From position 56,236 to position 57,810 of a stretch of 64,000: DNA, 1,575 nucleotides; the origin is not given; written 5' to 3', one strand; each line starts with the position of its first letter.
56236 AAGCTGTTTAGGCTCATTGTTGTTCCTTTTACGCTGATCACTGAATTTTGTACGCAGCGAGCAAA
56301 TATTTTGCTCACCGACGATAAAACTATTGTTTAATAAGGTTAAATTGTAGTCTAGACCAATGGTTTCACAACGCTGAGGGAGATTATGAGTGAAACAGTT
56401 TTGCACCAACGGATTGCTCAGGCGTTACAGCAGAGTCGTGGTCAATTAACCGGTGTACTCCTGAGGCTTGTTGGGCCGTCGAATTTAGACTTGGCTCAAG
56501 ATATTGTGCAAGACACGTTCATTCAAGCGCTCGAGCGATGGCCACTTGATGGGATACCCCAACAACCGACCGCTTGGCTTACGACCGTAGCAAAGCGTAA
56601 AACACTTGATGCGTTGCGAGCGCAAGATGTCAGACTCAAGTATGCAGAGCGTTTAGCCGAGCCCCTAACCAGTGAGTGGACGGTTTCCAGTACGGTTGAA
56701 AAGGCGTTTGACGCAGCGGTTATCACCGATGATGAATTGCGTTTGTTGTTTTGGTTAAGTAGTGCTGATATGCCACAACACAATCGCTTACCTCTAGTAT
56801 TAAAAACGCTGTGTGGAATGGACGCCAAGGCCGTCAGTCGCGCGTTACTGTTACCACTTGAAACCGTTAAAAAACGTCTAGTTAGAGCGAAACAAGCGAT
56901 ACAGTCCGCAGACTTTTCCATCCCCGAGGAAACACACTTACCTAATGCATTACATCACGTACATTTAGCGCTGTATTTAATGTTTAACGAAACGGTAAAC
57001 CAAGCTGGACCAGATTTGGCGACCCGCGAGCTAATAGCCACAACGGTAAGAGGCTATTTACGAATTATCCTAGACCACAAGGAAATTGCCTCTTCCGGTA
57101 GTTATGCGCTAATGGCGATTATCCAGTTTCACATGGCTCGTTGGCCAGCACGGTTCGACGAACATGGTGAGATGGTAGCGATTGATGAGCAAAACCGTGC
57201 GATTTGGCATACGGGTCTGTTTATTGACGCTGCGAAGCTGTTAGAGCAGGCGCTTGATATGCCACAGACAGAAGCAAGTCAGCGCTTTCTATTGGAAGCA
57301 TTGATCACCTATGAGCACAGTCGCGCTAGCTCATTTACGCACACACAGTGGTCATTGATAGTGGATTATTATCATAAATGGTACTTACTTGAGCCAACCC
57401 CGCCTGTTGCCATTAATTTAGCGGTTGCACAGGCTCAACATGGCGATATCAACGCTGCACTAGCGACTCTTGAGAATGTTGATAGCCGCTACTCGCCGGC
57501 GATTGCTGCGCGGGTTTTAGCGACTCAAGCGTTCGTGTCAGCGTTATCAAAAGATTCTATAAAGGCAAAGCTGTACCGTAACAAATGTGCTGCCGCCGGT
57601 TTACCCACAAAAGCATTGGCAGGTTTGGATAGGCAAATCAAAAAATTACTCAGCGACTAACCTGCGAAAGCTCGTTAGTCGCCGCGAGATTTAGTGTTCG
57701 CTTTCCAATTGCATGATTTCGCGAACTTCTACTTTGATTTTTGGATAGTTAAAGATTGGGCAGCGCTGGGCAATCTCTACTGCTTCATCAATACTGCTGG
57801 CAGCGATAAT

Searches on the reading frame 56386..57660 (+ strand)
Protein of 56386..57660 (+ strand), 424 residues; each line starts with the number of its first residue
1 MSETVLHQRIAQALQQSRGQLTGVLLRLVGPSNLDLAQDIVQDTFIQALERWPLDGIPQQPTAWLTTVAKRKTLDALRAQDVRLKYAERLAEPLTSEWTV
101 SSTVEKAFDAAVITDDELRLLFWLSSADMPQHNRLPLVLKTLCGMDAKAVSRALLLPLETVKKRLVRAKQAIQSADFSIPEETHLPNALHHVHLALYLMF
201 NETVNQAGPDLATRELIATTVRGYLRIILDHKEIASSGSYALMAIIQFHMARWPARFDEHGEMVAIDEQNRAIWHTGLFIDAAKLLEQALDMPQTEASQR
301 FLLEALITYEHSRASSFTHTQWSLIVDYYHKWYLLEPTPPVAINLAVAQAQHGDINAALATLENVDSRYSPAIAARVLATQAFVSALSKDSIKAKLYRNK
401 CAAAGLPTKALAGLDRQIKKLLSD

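Call 52: search_protein_families(library=pfam, proteins=[window:56386-57660:+], max_evalue=0.000001)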
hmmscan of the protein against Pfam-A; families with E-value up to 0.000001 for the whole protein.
window:56386-57660:+ (424 aa): 2 families
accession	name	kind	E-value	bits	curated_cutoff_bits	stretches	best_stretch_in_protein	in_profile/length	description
PF20239.3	DUF6596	-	6.1e-17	62.2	27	1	189-289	2-101/102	Family of unknown function (DUF6596)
PF04542.20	Sigma70_r2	-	7.8e-11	42.1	24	1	17-81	5-69/71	Sigma-70 region 2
